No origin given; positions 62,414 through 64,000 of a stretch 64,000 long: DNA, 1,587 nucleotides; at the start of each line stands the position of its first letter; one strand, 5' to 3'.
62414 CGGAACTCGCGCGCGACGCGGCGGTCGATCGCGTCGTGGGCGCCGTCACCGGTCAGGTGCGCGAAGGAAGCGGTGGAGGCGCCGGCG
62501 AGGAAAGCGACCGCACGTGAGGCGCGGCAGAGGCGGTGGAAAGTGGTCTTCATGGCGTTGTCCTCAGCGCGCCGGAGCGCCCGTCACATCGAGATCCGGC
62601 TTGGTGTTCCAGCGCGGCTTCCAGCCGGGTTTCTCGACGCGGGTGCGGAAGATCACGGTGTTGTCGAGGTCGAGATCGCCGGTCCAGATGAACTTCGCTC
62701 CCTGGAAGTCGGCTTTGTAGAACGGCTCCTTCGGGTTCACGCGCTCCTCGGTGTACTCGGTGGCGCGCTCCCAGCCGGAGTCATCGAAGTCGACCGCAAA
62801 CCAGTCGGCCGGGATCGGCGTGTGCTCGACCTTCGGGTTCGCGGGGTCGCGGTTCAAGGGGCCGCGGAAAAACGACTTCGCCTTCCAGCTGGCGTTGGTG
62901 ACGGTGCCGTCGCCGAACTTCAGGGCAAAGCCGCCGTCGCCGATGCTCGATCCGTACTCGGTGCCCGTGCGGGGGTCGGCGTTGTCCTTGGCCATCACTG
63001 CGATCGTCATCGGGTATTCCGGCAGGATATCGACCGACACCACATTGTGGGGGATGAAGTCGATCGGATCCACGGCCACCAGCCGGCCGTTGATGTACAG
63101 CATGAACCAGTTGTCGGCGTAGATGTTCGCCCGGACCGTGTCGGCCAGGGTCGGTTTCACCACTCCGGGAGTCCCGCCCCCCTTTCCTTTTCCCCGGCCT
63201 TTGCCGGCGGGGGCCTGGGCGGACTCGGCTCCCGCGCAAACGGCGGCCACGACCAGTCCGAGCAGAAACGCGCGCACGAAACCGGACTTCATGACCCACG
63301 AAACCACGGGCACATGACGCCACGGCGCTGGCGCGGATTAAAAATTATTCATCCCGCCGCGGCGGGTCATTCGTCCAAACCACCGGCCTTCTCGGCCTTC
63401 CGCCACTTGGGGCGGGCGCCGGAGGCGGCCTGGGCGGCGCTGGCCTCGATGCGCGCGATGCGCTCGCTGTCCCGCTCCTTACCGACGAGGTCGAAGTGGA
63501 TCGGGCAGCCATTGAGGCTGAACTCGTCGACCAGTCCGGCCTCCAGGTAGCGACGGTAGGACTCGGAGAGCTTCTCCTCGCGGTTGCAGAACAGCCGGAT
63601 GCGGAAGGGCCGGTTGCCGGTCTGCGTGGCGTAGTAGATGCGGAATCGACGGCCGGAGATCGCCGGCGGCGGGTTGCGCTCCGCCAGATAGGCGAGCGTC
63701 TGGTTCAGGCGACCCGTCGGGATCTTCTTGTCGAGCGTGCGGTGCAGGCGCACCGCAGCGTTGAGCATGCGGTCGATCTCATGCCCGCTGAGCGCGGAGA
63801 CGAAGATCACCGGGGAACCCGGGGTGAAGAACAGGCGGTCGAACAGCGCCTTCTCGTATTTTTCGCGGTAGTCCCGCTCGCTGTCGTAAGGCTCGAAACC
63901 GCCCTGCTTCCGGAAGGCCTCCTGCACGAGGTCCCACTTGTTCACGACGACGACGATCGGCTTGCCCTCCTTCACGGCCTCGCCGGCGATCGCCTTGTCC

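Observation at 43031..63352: Self-contained ~20 kb secreted-protein system (YHYH, DUF1566, metallophosphoesterase, Kelch, sulfatase) with its own two-component system and ECF sigma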

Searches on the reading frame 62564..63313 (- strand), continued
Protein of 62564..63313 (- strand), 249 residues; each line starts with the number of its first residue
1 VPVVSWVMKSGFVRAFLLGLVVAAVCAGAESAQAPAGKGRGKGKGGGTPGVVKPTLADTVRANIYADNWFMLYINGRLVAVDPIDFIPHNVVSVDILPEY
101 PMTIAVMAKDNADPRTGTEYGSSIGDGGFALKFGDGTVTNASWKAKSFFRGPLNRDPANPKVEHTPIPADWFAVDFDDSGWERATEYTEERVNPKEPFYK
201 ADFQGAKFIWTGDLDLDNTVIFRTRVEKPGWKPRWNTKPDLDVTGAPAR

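Call 92: search_protein_families(library=pfam, proteins=[L005:9058-9996:+, L005:8540-9058:+, L006:5806-6558:+, L006:6737-7297:+, L006:2166-2534:+, L004:6109-7722:+], max_evalue=1)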
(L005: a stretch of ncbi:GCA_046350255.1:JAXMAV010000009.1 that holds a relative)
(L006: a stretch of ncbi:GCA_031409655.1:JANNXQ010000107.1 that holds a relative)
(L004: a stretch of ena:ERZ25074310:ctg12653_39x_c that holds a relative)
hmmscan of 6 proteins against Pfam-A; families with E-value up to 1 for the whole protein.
L005:9058-9996:+ (313 aa): 2 families
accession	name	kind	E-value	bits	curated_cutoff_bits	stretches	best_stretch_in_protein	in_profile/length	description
PF09594.16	GT87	-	0.045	13.9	25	1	28-97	144-211/237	Glycosyltransferase family 87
PF16220.10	DUF4880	-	0.047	14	25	1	16-44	14-42/43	Domain of unknown function (DUF4880)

L005:8540-9058:+ (173 aa): 7 families
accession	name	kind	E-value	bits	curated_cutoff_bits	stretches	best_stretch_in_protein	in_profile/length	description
PF04542.20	Sigma70_r2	-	2.4e-12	46.9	24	1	18-80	6-70/71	Sigma-70 region 2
PF08281.18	Sigma70_r4_2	-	1e-07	31.9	25.7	1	108-160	2-54/54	Sigma-70, region 4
PF04545.22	Sigma70_r4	-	0.00021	21.1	24.1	1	115-161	3-49/50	Sigma-70, region 4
PF07638.17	Sigma70_ECF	-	0.021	15.2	21.1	1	48-162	64-181/185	ECF sigma factor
PF21321.3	HTH_66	-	0.026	15.4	24.3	1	9-72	7-70/83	Putative DNA-binding HTH domain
PF17765.7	MLTR_LBD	-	0.14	12.7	26.3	1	67-136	47-117/168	MmyB-like transcription regulator ligand binding domain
PF19956.5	EAD2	-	0.79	10.4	23.8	0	67-128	15-77/81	Effector-associated domain 2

L006:5806-6558:+ (251 aa): 2 families
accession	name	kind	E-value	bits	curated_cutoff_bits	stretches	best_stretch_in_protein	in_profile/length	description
PF00149.33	Metallophos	-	0.00038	21.4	21.5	1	158-240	2-74/191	Calcineurin-like phosphoesterase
PF16656.11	Pur_ac_phosph_N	-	0.011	16.8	30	1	107-149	55-93/93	Purple acid Phosphatase, N-terminal domain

L006:6737-7297:+ (187 aa): 2 families
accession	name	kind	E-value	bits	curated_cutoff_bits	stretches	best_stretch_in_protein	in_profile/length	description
PF09423.15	PhoD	-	0.027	14.1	27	1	9-46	182-219/343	PhoD-like phosphatase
PF05448.18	AXE1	-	0.076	12.2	21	1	121-172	170-221/321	Acetyl xylan esterase (AXE1)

L006:2166-2534:+ (123 aa): 3 families
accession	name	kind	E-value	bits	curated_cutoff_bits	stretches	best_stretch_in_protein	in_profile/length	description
PF11396.14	PepSY_like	-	0.0081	16.9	28.3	1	28-94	25-81/83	Putative beta-lactamase-inhibitor-like, PepSY-like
PF10694.14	DUF2500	-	0.18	12.7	33.5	1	14-91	11-78/102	Protein of unknown function (DUF2500)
PF11324.13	DUF3126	-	0.42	10.9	25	1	45-75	26-56/63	Protein of unknown function (DUF3126)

L004:6109-7722:+ (538 aa): 0 families

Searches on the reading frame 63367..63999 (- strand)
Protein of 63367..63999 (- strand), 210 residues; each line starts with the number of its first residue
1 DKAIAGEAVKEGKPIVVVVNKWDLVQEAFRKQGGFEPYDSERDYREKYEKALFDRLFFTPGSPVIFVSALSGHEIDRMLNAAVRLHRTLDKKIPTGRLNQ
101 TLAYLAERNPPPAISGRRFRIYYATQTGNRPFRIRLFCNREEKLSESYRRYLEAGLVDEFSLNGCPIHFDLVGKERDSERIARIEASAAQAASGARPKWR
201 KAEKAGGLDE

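Call 5: search_protein_families(library=pfam, proteins=[window:63367-63999:-], max_evalue=0.01)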
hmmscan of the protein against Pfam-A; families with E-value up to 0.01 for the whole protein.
window:63367-63999:- (210 aa): 2 families
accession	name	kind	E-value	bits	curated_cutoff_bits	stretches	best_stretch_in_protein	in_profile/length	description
PF14714.11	KH_dom-like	-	1.6e-26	92.8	27.3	1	92-170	1-79/81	KH-domain-like of EngA bacterial GTPase enzymes, C-terminal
PF00009.33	GTP_EFTU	-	5.2e-05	23.3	26.5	1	7-85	116-185/188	Elongation factor Tu GTP binding domain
